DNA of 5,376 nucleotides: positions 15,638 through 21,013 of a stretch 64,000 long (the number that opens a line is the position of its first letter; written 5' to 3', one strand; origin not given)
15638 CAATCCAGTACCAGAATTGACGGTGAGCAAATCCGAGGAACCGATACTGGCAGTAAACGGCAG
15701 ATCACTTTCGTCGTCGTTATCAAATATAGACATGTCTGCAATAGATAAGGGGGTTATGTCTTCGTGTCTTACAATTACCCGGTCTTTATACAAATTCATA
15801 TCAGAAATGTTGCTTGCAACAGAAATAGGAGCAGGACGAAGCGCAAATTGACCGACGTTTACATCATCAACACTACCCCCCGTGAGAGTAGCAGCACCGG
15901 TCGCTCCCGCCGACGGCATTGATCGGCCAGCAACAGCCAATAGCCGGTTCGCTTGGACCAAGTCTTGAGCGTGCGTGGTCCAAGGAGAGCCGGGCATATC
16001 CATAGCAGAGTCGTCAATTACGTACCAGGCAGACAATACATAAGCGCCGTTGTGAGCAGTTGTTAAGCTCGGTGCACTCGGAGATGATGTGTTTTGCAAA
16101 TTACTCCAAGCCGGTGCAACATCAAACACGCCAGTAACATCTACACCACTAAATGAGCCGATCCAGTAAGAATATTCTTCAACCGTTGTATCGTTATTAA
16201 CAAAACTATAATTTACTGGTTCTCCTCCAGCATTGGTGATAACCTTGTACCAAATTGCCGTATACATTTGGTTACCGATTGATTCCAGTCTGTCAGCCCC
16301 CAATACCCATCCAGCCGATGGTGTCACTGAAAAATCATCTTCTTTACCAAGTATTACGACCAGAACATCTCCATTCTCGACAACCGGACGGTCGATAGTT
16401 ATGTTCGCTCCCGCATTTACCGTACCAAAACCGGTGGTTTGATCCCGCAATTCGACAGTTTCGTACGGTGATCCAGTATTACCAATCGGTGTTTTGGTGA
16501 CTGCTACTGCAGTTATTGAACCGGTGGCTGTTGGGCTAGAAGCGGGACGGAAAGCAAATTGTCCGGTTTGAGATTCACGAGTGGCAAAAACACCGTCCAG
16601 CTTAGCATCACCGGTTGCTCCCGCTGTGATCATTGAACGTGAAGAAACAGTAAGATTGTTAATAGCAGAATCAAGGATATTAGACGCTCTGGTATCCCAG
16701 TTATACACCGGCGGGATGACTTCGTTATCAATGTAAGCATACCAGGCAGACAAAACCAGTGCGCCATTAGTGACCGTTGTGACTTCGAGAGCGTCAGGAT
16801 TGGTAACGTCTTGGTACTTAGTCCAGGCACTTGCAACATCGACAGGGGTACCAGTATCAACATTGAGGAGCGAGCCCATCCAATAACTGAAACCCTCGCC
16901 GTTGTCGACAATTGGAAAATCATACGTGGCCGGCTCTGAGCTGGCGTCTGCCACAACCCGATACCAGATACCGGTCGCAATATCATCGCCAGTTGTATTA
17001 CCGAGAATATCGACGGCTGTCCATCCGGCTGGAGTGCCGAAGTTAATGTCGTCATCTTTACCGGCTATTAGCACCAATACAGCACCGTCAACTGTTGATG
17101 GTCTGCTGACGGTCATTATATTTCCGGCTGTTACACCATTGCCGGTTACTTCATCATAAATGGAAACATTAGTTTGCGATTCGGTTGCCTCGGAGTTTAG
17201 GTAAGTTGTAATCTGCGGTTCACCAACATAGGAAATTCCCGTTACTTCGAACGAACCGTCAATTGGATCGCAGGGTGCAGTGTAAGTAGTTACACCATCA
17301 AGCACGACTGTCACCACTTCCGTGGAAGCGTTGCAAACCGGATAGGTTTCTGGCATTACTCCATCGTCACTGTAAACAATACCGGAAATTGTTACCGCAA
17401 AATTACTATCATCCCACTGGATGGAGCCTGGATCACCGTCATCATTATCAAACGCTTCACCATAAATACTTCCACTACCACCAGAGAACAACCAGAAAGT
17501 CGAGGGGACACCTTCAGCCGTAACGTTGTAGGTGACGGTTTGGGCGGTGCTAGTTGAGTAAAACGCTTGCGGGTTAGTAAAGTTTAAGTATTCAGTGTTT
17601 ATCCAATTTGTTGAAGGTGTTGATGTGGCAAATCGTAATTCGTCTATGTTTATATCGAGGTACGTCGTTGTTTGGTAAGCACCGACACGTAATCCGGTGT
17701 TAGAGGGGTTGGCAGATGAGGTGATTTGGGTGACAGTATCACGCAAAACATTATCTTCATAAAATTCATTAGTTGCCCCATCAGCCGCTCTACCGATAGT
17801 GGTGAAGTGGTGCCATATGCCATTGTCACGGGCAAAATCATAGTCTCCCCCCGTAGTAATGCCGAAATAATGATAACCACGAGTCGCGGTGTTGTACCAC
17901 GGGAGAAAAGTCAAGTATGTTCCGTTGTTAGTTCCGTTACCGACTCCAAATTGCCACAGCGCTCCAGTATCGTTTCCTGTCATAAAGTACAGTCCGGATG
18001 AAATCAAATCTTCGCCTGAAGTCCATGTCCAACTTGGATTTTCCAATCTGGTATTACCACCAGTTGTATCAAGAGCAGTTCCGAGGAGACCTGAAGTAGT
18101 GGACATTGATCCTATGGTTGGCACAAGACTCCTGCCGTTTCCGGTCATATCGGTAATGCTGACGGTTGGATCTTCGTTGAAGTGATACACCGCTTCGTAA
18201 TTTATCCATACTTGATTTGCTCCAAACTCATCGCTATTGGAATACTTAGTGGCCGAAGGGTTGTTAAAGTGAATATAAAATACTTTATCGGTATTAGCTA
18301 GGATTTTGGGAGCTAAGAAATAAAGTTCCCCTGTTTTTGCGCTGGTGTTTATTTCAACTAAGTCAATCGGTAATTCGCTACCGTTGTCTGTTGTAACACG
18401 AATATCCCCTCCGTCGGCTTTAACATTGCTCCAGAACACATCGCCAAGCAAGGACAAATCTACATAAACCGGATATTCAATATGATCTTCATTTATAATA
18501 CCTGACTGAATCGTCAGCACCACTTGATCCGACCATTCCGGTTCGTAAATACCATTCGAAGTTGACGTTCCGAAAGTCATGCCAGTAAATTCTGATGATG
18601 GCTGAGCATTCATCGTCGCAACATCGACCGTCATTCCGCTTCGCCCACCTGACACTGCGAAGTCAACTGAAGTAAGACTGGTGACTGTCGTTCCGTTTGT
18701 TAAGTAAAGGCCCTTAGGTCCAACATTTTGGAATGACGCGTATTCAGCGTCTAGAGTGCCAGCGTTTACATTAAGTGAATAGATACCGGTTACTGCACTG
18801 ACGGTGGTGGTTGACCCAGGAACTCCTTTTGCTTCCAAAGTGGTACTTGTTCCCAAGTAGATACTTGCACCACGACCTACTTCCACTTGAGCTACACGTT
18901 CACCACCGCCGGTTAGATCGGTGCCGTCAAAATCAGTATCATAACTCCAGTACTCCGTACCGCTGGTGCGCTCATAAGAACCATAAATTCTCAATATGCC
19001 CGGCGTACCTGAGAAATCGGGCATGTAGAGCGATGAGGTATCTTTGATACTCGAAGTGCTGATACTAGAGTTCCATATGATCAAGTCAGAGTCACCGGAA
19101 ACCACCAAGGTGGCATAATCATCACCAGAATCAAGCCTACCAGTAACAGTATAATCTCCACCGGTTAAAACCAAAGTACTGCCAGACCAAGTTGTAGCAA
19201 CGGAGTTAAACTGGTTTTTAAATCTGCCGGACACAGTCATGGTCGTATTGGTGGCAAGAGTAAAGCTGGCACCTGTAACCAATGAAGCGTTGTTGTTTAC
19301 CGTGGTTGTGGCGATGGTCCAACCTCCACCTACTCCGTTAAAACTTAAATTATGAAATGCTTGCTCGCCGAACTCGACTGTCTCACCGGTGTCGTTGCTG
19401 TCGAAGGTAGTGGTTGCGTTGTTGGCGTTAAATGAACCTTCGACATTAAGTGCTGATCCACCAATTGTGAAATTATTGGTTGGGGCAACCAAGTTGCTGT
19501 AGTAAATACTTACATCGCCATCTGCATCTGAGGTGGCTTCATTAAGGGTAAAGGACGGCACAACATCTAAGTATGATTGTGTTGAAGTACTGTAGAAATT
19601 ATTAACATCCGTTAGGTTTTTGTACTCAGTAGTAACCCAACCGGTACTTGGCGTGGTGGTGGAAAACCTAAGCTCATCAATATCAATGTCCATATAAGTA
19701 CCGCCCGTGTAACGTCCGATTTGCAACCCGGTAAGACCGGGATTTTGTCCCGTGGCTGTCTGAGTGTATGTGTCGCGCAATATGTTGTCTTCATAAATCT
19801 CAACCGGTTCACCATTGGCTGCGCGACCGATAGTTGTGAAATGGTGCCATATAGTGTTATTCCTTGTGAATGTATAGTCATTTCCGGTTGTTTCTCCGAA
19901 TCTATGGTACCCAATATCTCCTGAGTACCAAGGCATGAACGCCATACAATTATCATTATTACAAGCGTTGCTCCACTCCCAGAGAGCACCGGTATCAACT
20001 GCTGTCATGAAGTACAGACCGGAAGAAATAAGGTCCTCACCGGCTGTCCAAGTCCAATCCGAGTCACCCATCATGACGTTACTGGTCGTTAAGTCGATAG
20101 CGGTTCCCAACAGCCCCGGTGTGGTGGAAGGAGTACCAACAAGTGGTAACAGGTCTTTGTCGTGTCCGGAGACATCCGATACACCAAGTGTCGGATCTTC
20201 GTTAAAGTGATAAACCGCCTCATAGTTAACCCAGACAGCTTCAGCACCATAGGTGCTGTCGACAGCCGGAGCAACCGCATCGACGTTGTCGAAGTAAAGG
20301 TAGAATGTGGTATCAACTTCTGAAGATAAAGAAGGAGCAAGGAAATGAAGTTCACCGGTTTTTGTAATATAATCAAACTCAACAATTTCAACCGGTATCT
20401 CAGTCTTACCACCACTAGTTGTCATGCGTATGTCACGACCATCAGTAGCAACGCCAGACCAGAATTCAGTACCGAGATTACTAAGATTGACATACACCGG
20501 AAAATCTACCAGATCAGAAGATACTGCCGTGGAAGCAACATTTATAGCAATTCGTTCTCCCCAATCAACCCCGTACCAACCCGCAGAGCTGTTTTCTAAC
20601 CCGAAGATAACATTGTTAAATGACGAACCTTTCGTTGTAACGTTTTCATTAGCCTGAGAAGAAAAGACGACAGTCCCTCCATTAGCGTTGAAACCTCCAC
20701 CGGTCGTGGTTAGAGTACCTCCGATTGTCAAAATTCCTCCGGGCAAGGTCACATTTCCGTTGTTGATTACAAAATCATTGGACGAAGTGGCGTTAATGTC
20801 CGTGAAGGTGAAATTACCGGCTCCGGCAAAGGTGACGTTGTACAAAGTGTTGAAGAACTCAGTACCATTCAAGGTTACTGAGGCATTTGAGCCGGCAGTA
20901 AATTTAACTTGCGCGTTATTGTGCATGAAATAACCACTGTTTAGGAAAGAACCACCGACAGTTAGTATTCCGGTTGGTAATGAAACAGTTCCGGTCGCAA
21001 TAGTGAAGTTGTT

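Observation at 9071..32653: A 23.6-kb single ORF encodes a 7,860-aa surface protein built from at least 8 DUF2341-LamG modules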

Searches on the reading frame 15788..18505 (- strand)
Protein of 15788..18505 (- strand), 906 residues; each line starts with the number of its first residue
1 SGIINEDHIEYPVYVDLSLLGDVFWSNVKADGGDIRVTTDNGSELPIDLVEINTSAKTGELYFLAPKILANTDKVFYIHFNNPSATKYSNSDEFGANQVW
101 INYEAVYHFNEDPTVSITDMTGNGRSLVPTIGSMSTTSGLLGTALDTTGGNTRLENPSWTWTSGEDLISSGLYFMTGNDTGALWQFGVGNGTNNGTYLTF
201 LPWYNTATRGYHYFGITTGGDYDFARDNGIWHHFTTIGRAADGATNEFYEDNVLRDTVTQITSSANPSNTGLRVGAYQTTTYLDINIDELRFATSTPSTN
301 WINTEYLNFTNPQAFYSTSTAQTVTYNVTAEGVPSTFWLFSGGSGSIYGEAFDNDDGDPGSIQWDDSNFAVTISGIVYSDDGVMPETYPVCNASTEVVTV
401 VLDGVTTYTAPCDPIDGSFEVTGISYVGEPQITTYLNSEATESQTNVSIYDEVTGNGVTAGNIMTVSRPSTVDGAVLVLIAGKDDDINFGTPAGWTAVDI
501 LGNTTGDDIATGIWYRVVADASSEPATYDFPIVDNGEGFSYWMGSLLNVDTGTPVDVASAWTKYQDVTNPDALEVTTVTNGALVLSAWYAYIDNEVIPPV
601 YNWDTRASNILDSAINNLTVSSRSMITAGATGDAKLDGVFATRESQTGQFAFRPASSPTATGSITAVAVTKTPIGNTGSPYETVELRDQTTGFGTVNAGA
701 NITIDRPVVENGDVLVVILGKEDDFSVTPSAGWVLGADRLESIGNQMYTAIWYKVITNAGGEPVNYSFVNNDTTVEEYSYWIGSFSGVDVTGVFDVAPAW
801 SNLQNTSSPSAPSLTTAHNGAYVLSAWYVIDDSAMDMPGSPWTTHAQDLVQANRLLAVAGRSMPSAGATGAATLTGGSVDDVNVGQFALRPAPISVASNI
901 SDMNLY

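Call 6: search_protein_families(library=pfam, proteins=[window:15788-18505:-], max_evalue=0.01)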
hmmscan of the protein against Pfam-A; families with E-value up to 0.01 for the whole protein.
window:15788-18505:- (906 aa): 1 family
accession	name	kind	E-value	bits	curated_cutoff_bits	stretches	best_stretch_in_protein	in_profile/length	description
PF10102.14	DUF2341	-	3.1e-05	24.8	23.4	1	31-107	1-66/84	Domain of unknown function (DUF2341)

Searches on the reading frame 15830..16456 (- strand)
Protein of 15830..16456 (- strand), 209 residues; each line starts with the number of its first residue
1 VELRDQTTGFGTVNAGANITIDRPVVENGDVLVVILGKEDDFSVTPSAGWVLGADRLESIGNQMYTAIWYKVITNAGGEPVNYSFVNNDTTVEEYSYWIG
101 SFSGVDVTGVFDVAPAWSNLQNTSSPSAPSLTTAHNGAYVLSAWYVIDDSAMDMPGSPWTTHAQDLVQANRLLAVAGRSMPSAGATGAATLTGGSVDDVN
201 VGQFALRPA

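Call 112: search_protein_families(library=phrogs, proteins=[window:15830-16456:-], max_evalue=0.01)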
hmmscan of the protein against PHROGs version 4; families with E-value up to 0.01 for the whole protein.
window:15830-16456:- (209 aa): 0 families

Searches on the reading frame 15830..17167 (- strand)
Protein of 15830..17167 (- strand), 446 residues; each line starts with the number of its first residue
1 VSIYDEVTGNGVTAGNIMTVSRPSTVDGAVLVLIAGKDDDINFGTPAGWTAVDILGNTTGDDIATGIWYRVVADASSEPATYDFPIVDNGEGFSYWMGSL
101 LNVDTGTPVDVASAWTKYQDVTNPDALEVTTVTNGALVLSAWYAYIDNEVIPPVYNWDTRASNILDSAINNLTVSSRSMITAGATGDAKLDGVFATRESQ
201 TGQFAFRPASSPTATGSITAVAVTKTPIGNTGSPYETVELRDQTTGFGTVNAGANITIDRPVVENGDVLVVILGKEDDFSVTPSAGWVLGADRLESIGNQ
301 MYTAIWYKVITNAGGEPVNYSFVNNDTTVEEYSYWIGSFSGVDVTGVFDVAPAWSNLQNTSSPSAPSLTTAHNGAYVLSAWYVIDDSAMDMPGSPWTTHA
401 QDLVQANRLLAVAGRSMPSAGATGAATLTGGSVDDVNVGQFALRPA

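Call 109: search_protein_representatives(protein=window:15830-17167:-)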
Query: 446 residues. Proteins with E-value up to 0.001 (for the whole library): 223; up to 1e-10: 48; up to 1e-30: 13. The best 150 are listed.
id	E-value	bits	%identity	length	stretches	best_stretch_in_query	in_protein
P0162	1.9e-288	973.1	100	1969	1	1-446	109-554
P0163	4.7e-90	319.3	47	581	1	71-445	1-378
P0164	1.5e-85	304.4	40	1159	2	171-446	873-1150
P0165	9.9e-80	285.3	42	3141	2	171-445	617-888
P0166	1.1e-71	258.8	44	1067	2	235-446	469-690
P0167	1.3e-47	179.4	55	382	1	279-446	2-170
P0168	7.9e-42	160.4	58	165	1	224-346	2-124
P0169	3.8e-41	158.1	36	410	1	156-446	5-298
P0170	4.9e-38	147.9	41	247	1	156-395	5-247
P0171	4.5e-35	138.1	42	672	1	3-248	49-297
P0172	6.8e-33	130.9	44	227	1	240-445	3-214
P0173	7.7e-33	130.8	40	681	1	235-446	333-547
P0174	5.7e-31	124.6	42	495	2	213-446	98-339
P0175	4.1e-30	121.8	38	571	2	233-445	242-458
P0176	3.8e-29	118.6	33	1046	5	249-446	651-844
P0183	1.2e-23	100.4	36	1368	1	231-446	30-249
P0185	1.1e-22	97.2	35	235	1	240-445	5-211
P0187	3.1e-22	95.8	37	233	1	2-212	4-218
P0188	6.0e-22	94.9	34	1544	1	4-302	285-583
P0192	4.0e-19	85.5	35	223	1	238-445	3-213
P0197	1.0e-16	77.6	35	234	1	4-216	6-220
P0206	1.0e-11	61.2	31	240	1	16-218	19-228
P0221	1.7e-09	53.8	33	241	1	4-217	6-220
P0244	1.3e-07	47.6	28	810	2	249-430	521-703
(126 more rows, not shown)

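Call 110: search_protein_families(library=pfam, proteins=[P0185, P0192, P0197, P0187, P0176, P0183, P0188, P0206, P0221, P0244], max_evalue=0.01)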
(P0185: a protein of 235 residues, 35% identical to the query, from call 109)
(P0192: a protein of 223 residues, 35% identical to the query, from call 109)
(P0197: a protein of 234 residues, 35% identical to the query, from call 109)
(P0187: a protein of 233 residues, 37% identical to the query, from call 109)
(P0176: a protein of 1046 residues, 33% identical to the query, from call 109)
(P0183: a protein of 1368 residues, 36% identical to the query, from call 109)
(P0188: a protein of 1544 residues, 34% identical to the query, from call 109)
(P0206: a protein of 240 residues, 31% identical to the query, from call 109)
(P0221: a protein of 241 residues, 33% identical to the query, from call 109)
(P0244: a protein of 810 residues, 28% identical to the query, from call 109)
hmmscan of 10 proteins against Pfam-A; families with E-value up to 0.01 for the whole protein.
P0185 (235 aa): 0 families

P0192 (223 aa): 0 families

P0197 (234 aa): 0 families

P0187 (233 aa): 0 families

P0176 (1046 aa): 0 families

P0183 (1368 aa): 0 families

P0188 (1544 aa): 1 family
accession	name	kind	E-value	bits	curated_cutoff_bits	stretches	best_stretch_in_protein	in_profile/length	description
PF01835.25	MG2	-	0.0023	18.7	32.8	0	64-112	6-54/96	MG2 domain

P0206 (240 aa): 0 families

P0221 (241 aa): 0 families

P0244 (810 aa): 1 family
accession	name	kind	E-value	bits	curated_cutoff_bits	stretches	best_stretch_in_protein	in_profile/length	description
PF01835.25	MG2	-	4.6e-05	24.1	32.8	0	107-188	6-94/96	MG2 domain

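Call 112: search_protein_families(library=phrogs, proteins=[P0185, P0192, P0197, P0187, P0206, P0221], max_evalue=0.01)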
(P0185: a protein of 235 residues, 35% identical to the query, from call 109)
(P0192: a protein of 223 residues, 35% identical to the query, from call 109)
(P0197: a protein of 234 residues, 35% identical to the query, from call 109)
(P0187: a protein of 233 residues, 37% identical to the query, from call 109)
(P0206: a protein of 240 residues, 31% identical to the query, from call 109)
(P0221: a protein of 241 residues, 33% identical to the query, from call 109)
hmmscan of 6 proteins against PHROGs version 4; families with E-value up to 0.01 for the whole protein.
P0185 (235 aa): 0 families

P0192 (223 aa): 0 families

P0197 (234 aa): 0 families

P0187 (233 aa): 1 family
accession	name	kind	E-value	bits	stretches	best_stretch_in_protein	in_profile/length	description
phrog_3329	-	unknown function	6.7e-06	26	1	7-107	218-319/440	-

P0206 (240 aa): 1 family
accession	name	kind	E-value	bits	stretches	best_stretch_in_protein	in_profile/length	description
phrog_13624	-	other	0.00011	21.8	1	5-222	8-228/651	hydrolase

P0221 (241 aa): 2 families
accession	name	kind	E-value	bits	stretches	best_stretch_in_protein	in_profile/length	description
phrog_3329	-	unknown function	2.1e-08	34.3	1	12-113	224-328/440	-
phrog_13624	-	other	1.6e-06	27.9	1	9-149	14-156/651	hydrolase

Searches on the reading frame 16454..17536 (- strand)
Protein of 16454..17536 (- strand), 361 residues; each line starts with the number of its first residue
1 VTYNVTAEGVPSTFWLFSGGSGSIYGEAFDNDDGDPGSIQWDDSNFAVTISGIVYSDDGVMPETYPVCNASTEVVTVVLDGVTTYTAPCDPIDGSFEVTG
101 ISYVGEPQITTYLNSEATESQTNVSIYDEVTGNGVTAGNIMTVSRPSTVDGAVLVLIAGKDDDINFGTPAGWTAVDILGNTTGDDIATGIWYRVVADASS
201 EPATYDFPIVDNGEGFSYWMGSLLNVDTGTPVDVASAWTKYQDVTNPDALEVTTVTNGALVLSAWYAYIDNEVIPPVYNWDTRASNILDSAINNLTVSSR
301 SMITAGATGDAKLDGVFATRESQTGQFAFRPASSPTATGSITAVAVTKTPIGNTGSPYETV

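Call 41: search_protein_families(library=pfam, proteins=[window:16454-17536:-], max_evalue=1)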
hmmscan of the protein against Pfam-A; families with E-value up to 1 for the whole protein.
window:16454-17536:- (361 aa): 1 family
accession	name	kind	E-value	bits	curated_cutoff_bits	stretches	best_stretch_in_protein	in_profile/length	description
PF10438.15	Cyc-maltodext_C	-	0.21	12.1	22.2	1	107-142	20-55/76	Cyclo-malto-dextrinase C-terminal domain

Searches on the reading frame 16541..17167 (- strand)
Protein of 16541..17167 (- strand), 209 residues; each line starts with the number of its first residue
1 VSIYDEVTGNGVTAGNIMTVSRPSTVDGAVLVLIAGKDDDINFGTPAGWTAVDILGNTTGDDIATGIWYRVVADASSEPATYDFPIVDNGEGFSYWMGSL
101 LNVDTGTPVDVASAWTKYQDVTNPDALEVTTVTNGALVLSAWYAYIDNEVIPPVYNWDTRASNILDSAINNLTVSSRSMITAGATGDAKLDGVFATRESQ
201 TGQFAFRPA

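Call 77: search_solved_structures(query=A4, max_evalue=10)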
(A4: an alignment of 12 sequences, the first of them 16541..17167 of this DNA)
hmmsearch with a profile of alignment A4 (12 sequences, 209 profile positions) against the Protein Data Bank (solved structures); distinct sequences matched with E-value up to 10: 2.
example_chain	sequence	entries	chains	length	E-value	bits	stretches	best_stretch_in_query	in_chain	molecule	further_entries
5n5f_A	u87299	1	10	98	0.59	12.8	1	61-104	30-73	encapsulated ferritin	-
7oe2_1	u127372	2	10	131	1.1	12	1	61-103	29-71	Haliangium ochraceum Encapsulated ferritin localisation sequence | Haliangium ochraceum encapsulated ferritin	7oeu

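Call 112: search_protein_families(library=phrogs, proteins=[window:16541-17167:-], max_evalue=0.01)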
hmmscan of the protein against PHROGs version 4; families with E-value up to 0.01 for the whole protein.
window:16541-17167:- (209 aa): 0 families

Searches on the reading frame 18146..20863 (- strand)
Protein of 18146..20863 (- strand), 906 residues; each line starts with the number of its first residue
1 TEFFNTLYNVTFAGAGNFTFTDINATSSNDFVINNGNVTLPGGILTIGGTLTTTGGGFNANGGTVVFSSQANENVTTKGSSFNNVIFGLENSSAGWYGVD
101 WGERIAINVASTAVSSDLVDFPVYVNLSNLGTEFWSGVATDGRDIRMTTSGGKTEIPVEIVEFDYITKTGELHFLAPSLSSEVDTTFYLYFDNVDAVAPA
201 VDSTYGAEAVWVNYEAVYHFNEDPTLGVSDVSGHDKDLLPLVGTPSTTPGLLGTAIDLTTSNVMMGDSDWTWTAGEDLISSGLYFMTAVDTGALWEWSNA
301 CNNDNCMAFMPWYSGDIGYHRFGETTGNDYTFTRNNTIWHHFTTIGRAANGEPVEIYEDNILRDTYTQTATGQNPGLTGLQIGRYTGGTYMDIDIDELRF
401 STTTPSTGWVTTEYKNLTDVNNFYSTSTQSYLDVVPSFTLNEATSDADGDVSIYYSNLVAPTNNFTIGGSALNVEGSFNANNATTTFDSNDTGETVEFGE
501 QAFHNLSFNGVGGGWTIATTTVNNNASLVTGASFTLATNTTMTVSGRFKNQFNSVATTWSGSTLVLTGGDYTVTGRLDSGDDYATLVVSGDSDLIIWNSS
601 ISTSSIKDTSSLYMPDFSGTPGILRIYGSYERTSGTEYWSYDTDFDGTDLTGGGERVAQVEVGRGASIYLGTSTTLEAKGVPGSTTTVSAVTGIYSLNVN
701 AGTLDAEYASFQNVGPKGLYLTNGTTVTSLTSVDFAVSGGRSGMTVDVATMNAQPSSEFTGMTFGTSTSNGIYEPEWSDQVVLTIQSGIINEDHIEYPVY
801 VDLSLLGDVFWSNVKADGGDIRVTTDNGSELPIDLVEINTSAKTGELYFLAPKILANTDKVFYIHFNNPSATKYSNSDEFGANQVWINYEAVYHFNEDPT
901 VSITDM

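Call 6: search_protein_families(library=pfam, proteins=[window:18146-20863:-], max_evalue=0.01)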
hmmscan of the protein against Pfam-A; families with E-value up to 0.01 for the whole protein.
window:18146-20863:- (906 aa): 1 family
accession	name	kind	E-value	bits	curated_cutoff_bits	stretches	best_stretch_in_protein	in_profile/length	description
PF10102.14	DUF2341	-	5.5e-10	40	23.4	1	817-880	1-64/84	Domain of unknown function (DUF2341)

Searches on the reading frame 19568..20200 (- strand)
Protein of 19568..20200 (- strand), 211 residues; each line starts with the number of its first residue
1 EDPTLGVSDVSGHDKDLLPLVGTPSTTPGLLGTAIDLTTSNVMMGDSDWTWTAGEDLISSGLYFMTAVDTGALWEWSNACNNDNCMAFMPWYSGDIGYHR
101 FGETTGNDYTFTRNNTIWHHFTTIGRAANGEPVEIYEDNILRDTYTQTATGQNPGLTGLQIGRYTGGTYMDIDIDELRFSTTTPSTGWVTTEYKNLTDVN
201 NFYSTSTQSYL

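Call 88: search_solved_structures(query=A6, max_evalue=1)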
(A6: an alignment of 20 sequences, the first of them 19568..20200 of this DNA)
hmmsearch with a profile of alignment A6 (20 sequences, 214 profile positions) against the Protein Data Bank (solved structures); distinct sequences matched with E-value up to 1: 4.
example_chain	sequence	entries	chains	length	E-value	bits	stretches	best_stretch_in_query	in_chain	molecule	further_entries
8hjj_A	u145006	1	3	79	0.065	16.1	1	62-106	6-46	Anti-CRISPR protein Type I-C9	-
8g9t_A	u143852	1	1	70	0.077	15.9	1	62-106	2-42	AcrIC9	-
1pm1_X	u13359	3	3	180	0.33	13.8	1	50-178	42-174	Nitrophorin 2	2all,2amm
4mow_A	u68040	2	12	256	0.85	12.5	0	27-63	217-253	Glucose 1-dehydrogenase | Putative glucose 1-dehydrogenase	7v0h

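Call 90: search_protein_families(library=pfam, alignment_id=A6, max_evalue=1)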
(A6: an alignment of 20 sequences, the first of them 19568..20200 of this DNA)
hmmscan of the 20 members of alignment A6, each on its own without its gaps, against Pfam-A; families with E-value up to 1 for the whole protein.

A. member 1, window:19568-20200:- (211 aa): 0 families

B. families by the number of members that match (of 20 scanned): 7 families
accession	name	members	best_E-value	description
PF13385.13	Laminin_G_3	5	1.5e-13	Concanavalin A-like lectin/glucanases superfamily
PF00354.24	Pentaxin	1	2.7e-12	Pentaxin family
PF00221.24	Lyase_aromatic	1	0.13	Aromatic amino acid lyase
PF12853.12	NADH_u_ox_C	1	0.16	C-terminal of NADH-ubiquinone oxidoreductase 21 kDa subunit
PF18536.7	DUF5623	1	0.17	Domain of unknown function (DUF5623)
PF22199.2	FKBP26_IF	1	0.35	FKBP26, IF domain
PF18911.6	PKD_4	1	0.88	PKD domain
